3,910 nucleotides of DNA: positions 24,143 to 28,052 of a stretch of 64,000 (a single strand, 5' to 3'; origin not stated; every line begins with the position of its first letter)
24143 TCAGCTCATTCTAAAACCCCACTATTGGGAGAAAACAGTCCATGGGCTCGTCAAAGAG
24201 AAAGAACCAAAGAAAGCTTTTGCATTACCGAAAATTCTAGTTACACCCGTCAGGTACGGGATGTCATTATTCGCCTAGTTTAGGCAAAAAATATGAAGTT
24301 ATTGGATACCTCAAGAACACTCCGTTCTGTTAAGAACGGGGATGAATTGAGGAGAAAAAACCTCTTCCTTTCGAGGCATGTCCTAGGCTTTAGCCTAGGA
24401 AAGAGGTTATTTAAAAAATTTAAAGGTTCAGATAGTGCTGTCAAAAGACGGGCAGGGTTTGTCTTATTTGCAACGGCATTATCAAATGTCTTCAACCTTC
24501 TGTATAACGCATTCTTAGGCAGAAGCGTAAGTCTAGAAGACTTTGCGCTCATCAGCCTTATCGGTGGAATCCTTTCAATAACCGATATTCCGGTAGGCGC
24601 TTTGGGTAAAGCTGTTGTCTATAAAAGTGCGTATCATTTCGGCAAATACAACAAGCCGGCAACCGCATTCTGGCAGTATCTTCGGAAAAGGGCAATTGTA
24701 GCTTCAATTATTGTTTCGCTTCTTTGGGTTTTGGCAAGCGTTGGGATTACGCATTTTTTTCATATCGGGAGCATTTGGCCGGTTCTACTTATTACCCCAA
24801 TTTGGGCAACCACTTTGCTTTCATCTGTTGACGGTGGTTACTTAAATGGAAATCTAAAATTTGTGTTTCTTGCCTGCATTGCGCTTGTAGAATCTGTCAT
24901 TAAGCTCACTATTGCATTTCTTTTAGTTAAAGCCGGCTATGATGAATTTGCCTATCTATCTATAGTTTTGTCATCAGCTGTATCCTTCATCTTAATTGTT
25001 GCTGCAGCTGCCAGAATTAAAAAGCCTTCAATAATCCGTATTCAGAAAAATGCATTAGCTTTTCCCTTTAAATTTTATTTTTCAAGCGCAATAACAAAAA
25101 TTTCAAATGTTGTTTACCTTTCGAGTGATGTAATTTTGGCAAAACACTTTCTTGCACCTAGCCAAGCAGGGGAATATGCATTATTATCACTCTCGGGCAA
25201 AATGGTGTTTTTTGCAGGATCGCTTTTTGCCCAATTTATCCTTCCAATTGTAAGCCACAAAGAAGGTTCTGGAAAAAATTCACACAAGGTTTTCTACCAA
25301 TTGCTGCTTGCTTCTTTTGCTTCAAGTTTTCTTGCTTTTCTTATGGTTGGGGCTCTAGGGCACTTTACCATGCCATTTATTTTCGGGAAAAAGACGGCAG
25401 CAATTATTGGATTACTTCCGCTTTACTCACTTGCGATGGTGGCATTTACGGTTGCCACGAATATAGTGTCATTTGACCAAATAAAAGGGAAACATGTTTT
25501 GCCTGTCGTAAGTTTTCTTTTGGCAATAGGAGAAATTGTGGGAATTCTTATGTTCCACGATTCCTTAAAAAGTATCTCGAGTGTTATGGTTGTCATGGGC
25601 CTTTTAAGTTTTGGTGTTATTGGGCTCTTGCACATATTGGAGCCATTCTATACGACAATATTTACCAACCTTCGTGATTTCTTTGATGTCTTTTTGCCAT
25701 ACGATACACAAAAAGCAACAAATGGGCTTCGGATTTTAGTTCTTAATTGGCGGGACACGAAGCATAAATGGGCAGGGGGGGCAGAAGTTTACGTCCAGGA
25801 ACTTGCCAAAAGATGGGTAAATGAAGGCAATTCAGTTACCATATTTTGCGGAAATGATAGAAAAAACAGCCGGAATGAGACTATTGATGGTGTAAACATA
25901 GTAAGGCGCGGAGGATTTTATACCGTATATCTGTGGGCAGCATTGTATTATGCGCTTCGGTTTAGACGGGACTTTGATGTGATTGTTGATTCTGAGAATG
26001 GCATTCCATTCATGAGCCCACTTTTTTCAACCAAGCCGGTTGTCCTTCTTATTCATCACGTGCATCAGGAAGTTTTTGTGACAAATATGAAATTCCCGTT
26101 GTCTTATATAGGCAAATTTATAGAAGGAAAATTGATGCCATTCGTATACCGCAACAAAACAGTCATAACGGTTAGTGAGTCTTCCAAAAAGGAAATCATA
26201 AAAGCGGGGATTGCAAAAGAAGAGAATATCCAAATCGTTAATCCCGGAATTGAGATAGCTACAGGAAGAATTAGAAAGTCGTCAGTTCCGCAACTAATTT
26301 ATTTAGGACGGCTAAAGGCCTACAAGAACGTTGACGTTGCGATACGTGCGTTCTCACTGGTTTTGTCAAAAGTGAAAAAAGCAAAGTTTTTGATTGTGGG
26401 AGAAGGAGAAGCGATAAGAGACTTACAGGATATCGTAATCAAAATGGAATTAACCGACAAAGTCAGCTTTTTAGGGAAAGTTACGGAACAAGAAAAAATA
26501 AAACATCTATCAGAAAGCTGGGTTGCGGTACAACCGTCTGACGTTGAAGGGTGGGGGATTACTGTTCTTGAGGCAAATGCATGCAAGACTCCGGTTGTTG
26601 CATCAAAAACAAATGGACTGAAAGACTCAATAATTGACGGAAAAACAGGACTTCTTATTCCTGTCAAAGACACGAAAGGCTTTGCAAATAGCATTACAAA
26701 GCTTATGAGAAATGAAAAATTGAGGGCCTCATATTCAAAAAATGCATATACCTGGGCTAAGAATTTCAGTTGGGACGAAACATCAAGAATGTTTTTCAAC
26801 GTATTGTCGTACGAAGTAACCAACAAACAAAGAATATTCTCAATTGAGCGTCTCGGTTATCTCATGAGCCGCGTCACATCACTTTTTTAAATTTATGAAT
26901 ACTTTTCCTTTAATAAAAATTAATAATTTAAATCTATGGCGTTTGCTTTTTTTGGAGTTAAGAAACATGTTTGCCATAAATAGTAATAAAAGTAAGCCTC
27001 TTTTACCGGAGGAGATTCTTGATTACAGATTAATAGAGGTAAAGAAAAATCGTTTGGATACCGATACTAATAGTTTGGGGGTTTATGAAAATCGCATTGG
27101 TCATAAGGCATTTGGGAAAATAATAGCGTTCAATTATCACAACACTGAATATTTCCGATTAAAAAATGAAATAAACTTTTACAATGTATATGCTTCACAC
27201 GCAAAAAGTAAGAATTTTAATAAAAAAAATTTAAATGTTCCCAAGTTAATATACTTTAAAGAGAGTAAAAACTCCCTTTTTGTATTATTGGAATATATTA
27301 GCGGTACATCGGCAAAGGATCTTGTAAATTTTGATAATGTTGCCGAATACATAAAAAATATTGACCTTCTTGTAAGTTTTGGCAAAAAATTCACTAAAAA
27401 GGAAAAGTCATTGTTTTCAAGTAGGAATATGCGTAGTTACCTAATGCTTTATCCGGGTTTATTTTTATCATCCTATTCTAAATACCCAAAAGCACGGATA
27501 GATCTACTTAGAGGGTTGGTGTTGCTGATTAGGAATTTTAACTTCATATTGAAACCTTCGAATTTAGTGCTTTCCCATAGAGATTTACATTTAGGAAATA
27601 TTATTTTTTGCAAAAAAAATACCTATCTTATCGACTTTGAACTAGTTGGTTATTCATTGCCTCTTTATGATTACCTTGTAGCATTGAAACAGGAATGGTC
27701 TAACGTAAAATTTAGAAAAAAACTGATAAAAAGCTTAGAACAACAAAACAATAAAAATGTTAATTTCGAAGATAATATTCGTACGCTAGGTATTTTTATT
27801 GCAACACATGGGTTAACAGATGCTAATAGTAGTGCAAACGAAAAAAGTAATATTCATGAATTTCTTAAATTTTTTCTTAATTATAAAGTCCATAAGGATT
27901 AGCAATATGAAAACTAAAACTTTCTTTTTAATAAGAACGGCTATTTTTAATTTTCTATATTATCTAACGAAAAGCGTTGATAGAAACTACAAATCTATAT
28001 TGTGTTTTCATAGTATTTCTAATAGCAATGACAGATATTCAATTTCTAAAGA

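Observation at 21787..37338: Fifteen-kb cell-surface glycan assembly locus built from fused and paralogous glycosyltransferases, headed by an excisionase-type HTH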

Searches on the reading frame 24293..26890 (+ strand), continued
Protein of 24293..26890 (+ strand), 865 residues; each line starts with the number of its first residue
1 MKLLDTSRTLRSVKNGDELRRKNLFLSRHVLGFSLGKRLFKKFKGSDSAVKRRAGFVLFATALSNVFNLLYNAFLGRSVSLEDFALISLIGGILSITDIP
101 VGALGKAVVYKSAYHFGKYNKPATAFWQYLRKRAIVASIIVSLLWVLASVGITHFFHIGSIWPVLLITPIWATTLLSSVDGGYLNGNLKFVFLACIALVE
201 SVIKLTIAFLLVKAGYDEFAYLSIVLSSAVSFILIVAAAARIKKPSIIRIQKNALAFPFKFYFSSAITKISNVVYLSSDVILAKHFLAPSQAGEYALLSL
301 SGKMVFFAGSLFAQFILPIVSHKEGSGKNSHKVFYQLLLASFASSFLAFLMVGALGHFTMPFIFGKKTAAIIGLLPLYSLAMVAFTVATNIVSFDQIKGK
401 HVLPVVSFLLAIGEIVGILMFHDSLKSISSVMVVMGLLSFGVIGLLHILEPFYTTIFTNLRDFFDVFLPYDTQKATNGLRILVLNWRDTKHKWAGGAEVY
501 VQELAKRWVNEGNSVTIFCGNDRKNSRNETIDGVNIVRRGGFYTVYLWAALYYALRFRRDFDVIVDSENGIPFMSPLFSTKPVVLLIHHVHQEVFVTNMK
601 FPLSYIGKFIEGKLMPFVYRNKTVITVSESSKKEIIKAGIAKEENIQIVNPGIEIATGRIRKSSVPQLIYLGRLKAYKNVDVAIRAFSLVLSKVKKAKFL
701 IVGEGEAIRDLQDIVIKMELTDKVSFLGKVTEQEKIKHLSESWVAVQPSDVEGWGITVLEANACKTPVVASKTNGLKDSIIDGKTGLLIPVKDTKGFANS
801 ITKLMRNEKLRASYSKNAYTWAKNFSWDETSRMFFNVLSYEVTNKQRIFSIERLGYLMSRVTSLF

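Call 21: find_related_loci(query=A1, collection=genome_contigs, flank=10000)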
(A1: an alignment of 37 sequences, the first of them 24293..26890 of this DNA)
Query A1 (865 aa) in genome_contigs; peptide patterns used: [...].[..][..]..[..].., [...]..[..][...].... (x = any residue, [..] = any of these).
600 stretches matched a pattern (row limit reached: there are more); 575 encode a relative of the query (tblastn E <= 1e-3); the best 80 are kept; 80 distinct loci.
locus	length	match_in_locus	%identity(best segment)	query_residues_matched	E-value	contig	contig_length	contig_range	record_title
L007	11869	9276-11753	69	37-865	0e+0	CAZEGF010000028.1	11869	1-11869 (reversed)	MAG TPA_asm: uncultured Gammaproteobacteria bacterium isolate SRP135725_co2_582 genome assembly, contig: k141_983726, wh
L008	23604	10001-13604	60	37-865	0e+0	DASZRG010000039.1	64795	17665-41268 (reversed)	MAG TPA_asm: Patescibacteria group bacterium isolate SMAG_U6018 k141_976169, whole genome shotgun sequence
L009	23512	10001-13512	59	49-865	0e+0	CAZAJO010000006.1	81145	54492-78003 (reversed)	MAG TPA_asm: uncultured Gammaproteobacteria bacterium isolate SRP342105_co1_429 genome assembly, contig: NODE_370_length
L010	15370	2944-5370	53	38-847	0e+0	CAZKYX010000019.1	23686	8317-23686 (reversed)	MAG TPA_asm: uncultured Gammaproteobacteria bacterium isolate SRP286056_co1_17 genome assembly, contig: NODE_2469_length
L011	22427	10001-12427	50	34-847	0e+0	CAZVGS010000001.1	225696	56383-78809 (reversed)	MAG TPA_asm: uncultured Gammaproteobacteria bacterium isolate binchicken_co16_182 genome assembly, contig: NODE_58_lengt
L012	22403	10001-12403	48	54-850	0e+0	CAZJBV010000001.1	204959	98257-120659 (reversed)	MAG TPA_asm: uncultured Gammaproteobacteria bacterium isolate binchicken_co144_1014 genome assembly, contig: NODE_129_le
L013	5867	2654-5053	46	57-854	0e+0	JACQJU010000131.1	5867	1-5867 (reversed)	MAG: Candidatus Gottesmanbacteria bacterium isolate NC_groundwater_1159_Ag_S-0.1um_39_55 S_p1_S3_coassembly_k141_2068991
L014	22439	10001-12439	45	26-839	0e+0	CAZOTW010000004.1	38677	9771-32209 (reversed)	MAG TPA_asm: uncultured Gammaproteobacteria bacterium isolate SRP080215_co1_129 genome assembly, contig: NODE_281_length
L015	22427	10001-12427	45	38-847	0e+0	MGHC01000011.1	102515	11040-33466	MAG: Candidatus Woesebacteria bacterium RIFCSPLOWO2_01_FULL_39_10 rifcsplowo2_01_scaffold_2422, whole genome shotgun seq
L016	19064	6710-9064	46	57-838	0e+0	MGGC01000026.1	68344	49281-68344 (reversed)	MAG: Candidatus Woesebacteria bacterium RIFCSPHIGHO2_01_FULL_38_10 rifcsphigho2_01_scaffold_3471, whole genome shotgun s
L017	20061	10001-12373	46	54-839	0e+0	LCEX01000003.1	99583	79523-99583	MAG: Candidatus Gottesmanbacteria bacterium GW2011_GWC1_43_10 UV55_C0003, whole genome shotgun sequence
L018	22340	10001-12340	45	55-828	0e+0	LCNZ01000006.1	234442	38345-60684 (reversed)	MAG: Candidatus Amesbacteria bacterium GW2011_GWB1_47_19 UX91_C0006, whole genome shotgun sequence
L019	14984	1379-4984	43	36-851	0e+0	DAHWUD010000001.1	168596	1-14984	MAG TPA_asm: Candidatus Amesbacteria bacterium isolate clean1528 NODE_1_length_168596_cov_57.624523, whole genome shotgu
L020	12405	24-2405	46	54-845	0e+0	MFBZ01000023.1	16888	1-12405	MAG: Candidatus Curtissbacteria bacterium RIFCSPLOWO2_12_FULL_41_16 rifcsplowo2_12_scaffold_6117, whole genome shotgun s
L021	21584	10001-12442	43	25-839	0e+0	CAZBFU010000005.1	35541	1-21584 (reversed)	MAG TPA_asm: uncultured Pseudomonadales bacterium isolate SRP342105_co1_165 genome assembly, contig: NODE_1510_length_35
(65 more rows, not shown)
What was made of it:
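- It recurs in hundreds of species (call 21).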

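Call 56: search_solved_structures(query=A1, max_evalue=0.01)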
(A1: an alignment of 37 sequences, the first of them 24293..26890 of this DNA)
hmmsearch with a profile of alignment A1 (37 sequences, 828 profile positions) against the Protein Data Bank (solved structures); distinct sequences matched with E-value up to 0.01: 92 (the best 60 are shown).
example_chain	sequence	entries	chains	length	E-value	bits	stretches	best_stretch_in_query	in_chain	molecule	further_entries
6kih_A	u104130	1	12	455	2.3e-36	128.8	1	631-808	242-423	Tll1590 protein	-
3c4q_A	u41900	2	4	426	9.5e-31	110.2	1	611-814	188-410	Predicted glycosyltransferases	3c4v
3c48_A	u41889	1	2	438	1.3e-30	109.8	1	611-814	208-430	Predicted glycosyltransferases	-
7qnt_AAA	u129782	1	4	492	9.4e-27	97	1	589-785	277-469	TarM(Se)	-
7qd7_AAA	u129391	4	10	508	1e-26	96.9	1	589-785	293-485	TarM(Se)_G117R | TarM(Se)_G117R-4RboP | TarM(Se)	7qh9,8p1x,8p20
2jjm_A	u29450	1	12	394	1.1e-24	90.2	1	594-806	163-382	GLYCOSYL TRANSFERASE, GROUP 1 FAMILY PROTEIN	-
3mbo_A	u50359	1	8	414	1.3e-24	89.9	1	594-806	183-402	Glycosyltransferase, group 1 family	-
3okc_A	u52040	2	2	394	5.8e-24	87.8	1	632-816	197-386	GDP-mannose-dependent alpha-(1-6)-phosphatidylinositol monomannoside mannosyltransferase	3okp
4n9w_A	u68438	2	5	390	2.6e-23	85.6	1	616-808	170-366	GDP-mannose-dependent alpha-(1-2)-phosphatidylinositol mannosyltransferase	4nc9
2gej_A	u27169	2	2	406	2.9e-23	85.5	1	616-808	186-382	PHOSPHATIDYLINOSITOL MANNOSYLTRANSFERASE (PimA)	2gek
3oka_A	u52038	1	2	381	2.9e-23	85.5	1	632-809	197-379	GDP-mannose-dependent alpha-(1-6)-phosphatidylinositol monomannoside mannosyltransferase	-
7qsg_A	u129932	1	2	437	3e-23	85.4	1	590-811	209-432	D-inositol 3-phosphate glycosyltransferase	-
4x7m_A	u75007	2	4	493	9.8e-23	83.7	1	587-803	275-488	TarM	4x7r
4x6l_A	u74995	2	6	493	9.8e-23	83.7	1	587-803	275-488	TarM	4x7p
4wac_A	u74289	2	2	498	1e-22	83.7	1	587-803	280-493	Glycosyl transferase, group 1 family protein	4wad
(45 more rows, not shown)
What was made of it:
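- MshA, TarM and BshA-type enzymes score higher (call 56).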

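Call 57: search_protein_families(library=pfam, alignment_id=A1, max_evalue=0.01)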
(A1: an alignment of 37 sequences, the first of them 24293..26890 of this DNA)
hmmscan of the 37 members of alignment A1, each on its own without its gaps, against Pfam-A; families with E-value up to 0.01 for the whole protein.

A. member 1, window:24293-26890:+ (865 aa): 6 families
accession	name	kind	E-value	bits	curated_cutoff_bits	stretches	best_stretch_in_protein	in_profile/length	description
PF00534.26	Glycos_transf_1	-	7e-41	140.1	26.4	1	665-821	15-172/172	Glycosyl transferases group 1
PF13692.12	Glyco_trans_1_4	-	6.4e-33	114.4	27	1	666-807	2-142/142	Glycosyl transferases group 1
PF13439.12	Glyco_transf_4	-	1.3e-15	58.3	28.5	1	495-655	2-168/170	Glycosyltransferase Family 4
PF20706.3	GT4-conflict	-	1.1e-12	48.2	26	1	641-806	169-356/385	Family 4 Glycosyltransferase in conflict systems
PF13579.12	Glyco_trans_4_4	-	4e-07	30.9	29.7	1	495-649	1-155/158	Glycosyl transferase 4-like domain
PF13524.12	Glyco_trans_1_2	-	4.4e-05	23.9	25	1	691-820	6-127/144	Glycosyl transferase-like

B. families by the number of members that match (of 37 scanned): 9 families
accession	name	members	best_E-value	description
PF00534.26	Glycos_transf_1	37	1.8e-48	Glycosyl transferases group 1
PF13692.12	Glyco_trans_1_4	37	7.1e-38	Glycosyl transferases group 1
PF13439.12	Glyco_transf_4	37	4.2e-22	Glycosyltransferase Family 4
PF20706.3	GT4-conflict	37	2.6e-14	Family 4 Glycosyltransferase in conflict systems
PF13579.12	Glyco_trans_4_4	37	1.8e-12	Glycosyl transferase 4-like domain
PF13524.12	Glyco_trans_1_2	30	2.3e-08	Glycosyl transferase-like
PF01943.22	Polysacc_synt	13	1.1e-09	Polysaccharide biosynthesis protein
PF13440.11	Polysacc_synt_3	4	4.7e-09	Polysaccharide biosynthesis protein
PF03597.20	FixS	1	0.0078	Cytochrome oxidase maturation protein cbb3-type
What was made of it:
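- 24293..26890 (+): MOP~GT4, 865 aa. The N-terminal polytopic domain (about 1-478) is related to Wzx/PST-type flippases. The C-terminal domain is a cytoplasmic GT4 (GT-B). Even so, 13 of 37 aligned homologues hit PF01943 (best 1.1e-9) and 4 hit PF13440 (call 57).
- Checked: Of 37 homologues, 13 hit PF01943 (call 57).
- MOP: PF01943 or PF13440 hits in 17 of 37 homologues (call 57).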

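Call 77: search_protein_families(library=pfam, alignment_id=A4, max_evalue=0.00001)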
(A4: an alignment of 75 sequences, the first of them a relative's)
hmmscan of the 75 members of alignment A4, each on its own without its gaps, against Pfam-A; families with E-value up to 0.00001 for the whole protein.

A. member 1, L004:13378-14091:+ (237 aa): 3 families
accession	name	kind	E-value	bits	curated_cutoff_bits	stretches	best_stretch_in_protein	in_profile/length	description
PF08241.18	Methyltransf_11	-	3.2e-09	37.7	21.2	1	105-155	45-94/95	Methyltransferase domain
PF01209.24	Ubie_methyltran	-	3.7e-08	33.4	20.1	1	83-176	85-173/233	ubiE/COQ5 methyltransferase family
PF13489.12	Methyltransf_23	-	1.9e-06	28.1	27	1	89-163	46-123/164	Methyltransferase domain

B. families by the number of members that match (of 75 scanned): 42 families (the first 25 are shown)
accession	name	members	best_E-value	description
PF08241.18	Methyltransf_11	17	2.8e-14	Methyltransferase domain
PF13489.12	Methyltransf_23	15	2.5e-14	Methyltransferase domain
PF01370.27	Epimerase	9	6.2e-61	NAD dependent epimerase/dehydratase family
PF16363.11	GDP_Man_Dehyd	8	1.9e-50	GDP-mannose 4,6 dehydratase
PF01073.25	3Beta_HSD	8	9.9e-24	3-beta hydroxysteroid dehydrogenase/isomerase family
PF04321.23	RmlD_sub_bind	8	9.7e-23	RmlD substrate binding domain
PF02585.22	PIG-L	8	2.9e-15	GlcNAc-PI de-N-acetylase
PF13480.13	Acetyltransf_6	6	1.4e-18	Acetyltransferase (GNAT) domain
PF07993.18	NAD_binding_4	6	1.2e-13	Male sterility protein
PF01041.23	DegT_DnrJ_EryC1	5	1.5e-118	DegT/DnrJ/EryC1/StrS aminotransferase family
PF21135.2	DRL_cat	5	2.2e-48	Oxidoreductase DRL, catalytic domain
PF04230.19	PS_pyruv_trans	5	3.2e-39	Polysaccharide pyruvyl transferase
PF00132.30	Hexapep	5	4.3e-18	Bacterial transferase hexapeptide (six repeats)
PF14602.12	Hexapep_2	5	1.3e-11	Hexapeptide repeat of succinyl-transferase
PF13649.12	Methyltransf_25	5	3.2e-09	Methyltransferase domain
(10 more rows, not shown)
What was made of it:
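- Elsewhere the cassette holds methyltransferases, NDP-sugar epimerases/dehydratases, PIG-L, DegT, pyruvyl- and acetyl-transferases, and RmlC (call 77). The large variable cassette, with many GTs and sugar-nucleotide tailoring genes, together with a GH-A partner, is typical of polysaccharide loci (call 77).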

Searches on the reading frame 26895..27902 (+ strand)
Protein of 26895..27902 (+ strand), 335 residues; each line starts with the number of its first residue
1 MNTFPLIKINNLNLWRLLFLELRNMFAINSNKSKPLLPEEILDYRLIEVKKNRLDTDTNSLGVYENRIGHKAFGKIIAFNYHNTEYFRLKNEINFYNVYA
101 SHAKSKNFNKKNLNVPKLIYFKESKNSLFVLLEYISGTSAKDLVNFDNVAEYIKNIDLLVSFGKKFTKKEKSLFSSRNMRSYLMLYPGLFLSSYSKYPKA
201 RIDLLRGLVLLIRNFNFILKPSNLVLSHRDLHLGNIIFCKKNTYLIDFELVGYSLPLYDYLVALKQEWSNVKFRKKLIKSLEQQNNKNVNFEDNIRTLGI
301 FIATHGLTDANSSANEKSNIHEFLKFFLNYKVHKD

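Call 3: search_protein_families(library=pfam, proteins=[window:26895-27902:+], max_evalue=0.01)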
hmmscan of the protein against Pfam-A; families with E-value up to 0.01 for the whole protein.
window:26895-27902:+ (335 aa): 3 families
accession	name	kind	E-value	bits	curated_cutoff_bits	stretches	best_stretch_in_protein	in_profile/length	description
PF01636.29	APH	-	1.3e-10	41.9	23.2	1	110-269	49-214/239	Phosphotransferase enzyme family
PF01633.27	Choline_kinase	-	2.1e-06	27.7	29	1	165-260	105-200/300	Choline/ethanolamine kinase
PF19974.5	TCAD9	-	0.00022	20.9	40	1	227-255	300-328/429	Ternary complex associated domain 9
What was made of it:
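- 26967..27902 (+): APH/choline-kinase-fold kinase, 311 aa from this ATG (the ORF could start at 26895). Cytoplasmic. Presumed to phosphorylate a sugar of the intermediate. Pfam APH, 1.3e-10 (call 3).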

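Call 9: search_protein_families(library=ncbifam, proteins=[window:26895-27902:+], max_evalue=0.1)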
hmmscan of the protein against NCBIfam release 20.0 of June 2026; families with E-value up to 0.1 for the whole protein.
window:26895-27902:+ (335 aa): 10 families
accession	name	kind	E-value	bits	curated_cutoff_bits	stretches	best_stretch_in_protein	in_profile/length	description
NF011461.0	PRK14879.1-2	equivalog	2.7e-05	24.1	372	1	226-264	121-159/225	Kae1-associated kinase Bud32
NF011460.0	PRK14879.1-1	equivalog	2.9e-05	23.3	199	1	108-156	68-114/232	Kae1-associated kinase Bud32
TIGR03724.2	arch_bud32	equivalog_domain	0.0001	21.9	125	1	226-255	106-135/193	KEOPS complex kinase/ATPase Bud32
NF011463.0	PRK14879.1-4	equivalog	0.00016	21.2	188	1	109-151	76-116/237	Kae1-associated kinase Bud32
TIGR02906.1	spore_CotS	subfamily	0.00024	20.2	172.7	1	224-273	188-238/314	CotS family spore coat protein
NF033068.1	APH_3p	equivalog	0.0015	18.1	205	0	75-151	25-102/255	APH(3') family aminoglycoside O-phosphotransferase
TIGR01982.1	UbiB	equivalog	0.0015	17.2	487.55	0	90-148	194-252/436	2-polyprenylphenol 6-hydroxylase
TIGR02172.1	Fb_sc_TIGR02172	paralog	0.011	15.6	228.2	1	228-260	157-189/226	TIGR02172 family protein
TIGR02721.1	ycfN_thiK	equivalog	0.042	13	299.45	0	221-259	143-181/256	thiamine kinase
NF011464.0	PRK14879.1-7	equivalog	0.054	13.2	246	0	226-253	124-151/221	Kae1-associated kinase Bud32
